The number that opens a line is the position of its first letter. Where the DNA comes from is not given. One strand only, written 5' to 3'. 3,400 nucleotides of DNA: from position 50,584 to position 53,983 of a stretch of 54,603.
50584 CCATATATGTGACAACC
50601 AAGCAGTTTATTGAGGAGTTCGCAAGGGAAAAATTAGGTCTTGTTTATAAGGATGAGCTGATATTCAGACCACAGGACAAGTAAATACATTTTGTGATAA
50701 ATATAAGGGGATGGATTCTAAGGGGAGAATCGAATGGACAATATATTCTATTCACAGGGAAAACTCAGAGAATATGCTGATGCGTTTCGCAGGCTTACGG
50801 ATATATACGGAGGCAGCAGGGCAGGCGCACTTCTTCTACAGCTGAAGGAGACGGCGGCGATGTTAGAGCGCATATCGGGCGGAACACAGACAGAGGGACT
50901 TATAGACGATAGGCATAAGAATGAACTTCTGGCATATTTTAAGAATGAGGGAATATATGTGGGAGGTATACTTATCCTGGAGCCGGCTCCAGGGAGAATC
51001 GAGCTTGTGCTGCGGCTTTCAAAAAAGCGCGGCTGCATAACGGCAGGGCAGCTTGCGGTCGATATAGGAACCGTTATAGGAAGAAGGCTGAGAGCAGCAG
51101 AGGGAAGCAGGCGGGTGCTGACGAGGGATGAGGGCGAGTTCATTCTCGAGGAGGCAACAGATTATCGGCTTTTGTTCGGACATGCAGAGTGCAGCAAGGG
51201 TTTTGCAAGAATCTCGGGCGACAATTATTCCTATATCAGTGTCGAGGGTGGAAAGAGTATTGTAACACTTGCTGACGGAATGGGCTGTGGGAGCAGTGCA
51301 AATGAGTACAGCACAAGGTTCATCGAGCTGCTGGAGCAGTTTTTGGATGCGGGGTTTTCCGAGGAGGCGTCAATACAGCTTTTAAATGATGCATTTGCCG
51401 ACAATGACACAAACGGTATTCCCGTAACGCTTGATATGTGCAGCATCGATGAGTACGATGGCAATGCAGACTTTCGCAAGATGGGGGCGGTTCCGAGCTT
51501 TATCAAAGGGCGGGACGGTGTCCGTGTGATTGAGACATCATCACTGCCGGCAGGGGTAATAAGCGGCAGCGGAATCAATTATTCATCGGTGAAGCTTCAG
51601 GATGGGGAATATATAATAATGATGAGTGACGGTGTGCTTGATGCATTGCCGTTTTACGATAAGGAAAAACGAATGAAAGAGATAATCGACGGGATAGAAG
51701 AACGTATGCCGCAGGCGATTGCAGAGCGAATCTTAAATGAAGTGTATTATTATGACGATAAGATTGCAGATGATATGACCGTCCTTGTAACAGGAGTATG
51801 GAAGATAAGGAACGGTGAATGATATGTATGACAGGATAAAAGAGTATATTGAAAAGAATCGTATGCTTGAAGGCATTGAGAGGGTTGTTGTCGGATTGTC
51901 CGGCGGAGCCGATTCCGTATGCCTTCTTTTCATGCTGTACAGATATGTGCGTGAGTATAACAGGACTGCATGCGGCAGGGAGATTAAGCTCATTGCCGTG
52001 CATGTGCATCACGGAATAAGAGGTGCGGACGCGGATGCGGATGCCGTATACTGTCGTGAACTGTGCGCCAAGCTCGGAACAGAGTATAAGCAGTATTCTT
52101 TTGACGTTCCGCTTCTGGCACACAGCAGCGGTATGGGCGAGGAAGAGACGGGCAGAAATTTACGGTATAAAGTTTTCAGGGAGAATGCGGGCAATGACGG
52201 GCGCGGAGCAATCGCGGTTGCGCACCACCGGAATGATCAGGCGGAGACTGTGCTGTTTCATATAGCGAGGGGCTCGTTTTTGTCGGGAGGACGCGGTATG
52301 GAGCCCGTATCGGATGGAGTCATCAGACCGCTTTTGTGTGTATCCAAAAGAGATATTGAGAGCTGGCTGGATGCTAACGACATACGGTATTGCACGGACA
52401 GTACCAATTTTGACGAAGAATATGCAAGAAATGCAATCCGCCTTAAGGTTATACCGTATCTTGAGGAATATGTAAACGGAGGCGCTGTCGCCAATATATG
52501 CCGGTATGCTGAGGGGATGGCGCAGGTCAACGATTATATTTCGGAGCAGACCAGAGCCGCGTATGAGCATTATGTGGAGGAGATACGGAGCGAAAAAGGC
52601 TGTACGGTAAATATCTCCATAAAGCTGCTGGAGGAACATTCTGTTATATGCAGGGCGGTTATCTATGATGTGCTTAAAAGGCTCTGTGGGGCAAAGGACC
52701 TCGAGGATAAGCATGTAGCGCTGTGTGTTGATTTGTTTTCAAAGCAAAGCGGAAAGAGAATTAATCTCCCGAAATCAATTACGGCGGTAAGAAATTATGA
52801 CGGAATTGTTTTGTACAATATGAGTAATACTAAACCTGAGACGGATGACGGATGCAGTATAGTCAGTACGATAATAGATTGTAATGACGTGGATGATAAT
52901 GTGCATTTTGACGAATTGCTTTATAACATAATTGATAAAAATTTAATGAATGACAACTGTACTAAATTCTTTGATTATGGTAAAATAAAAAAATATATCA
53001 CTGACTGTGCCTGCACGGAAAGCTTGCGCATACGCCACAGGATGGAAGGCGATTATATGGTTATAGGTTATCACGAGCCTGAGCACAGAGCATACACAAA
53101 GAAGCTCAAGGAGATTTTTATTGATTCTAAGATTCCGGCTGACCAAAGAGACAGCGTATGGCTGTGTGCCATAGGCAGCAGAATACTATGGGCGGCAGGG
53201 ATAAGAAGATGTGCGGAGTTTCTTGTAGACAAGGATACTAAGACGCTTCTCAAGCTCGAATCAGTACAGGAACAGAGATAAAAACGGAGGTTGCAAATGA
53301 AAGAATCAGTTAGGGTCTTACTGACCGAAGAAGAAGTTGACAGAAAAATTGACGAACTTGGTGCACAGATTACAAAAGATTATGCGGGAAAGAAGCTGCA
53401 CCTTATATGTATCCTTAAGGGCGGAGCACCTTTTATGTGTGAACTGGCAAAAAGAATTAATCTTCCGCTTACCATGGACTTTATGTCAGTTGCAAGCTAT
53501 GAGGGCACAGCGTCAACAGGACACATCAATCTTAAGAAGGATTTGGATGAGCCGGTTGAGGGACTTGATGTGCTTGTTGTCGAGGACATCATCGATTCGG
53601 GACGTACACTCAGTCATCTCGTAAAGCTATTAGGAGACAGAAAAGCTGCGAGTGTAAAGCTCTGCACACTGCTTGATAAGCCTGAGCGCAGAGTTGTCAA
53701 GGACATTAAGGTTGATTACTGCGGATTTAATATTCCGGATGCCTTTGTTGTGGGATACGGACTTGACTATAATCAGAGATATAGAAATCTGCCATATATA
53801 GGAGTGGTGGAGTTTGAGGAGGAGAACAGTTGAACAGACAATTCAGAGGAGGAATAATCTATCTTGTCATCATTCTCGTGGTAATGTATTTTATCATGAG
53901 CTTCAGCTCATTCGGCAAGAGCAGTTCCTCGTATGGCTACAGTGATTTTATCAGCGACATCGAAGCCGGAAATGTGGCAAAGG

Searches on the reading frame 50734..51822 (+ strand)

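Call 28: search_protein_families(library=pfam, proteins=[window:50734-51822:+])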
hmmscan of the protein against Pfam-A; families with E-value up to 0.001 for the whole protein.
window:50734-51822:+ (362 aa): 1 family
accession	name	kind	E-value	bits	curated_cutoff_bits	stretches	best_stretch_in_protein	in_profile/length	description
PF07228.17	SpoIIE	-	1.4e-24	87.5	25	1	172-353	2-189/192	Stage II sporulation protein E (SpoIIE)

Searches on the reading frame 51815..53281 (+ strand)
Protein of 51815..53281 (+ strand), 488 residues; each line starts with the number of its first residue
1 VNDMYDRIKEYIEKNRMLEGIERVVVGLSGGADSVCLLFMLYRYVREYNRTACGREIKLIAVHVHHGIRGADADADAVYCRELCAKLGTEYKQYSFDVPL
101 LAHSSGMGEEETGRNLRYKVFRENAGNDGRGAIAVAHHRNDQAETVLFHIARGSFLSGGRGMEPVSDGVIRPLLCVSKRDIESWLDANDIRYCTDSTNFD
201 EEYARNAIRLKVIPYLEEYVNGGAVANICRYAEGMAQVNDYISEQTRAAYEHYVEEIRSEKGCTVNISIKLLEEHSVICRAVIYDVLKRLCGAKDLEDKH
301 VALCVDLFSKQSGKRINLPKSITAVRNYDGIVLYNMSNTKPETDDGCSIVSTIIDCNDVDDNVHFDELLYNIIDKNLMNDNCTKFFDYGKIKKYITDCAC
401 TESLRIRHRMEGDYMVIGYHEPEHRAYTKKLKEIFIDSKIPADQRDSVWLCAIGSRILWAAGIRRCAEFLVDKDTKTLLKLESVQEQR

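Call 28: search_protein_families(library=pfam, proteins=[window:51815-53281:+])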
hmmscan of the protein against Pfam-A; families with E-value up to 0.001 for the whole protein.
window:51815-53281:+ (488 aa): 3 families
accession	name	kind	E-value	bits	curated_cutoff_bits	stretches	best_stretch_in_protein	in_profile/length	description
PF01171.26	ATP_bind_3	-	5.4e-45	153.8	27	1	24-209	2-180/182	PP-loop family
PF11734.13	TilS_C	-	1.7e-11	43.8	22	1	404-477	1-69/74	TilS substrate C-terminal domain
PF02540.23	NAD_synthase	-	0.00017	21.2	21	1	5-133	6-112/242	NAD synthase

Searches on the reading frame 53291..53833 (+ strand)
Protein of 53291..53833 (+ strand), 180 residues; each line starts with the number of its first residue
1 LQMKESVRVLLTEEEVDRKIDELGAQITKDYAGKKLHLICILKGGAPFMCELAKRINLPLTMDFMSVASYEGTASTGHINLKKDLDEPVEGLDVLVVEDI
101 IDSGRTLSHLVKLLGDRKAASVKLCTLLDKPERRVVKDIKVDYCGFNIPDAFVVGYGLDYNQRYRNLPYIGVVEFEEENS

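Call 28: search_protein_families(library=pfam, proteins=[window:53291-53833:+])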
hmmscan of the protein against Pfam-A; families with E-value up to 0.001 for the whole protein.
window:53291-53833:+ (180 aa): 2 families
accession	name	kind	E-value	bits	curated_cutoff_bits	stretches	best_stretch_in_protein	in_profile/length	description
PF00156.33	Pribosyltran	-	2.2e-29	102.3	26.3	1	14-160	9-157/158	Phosphoribosyl transferase domain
PF14681.12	UPRTase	-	0.0007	19.6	27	1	22-132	53-163/206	Uracil phosphoribosyltransferase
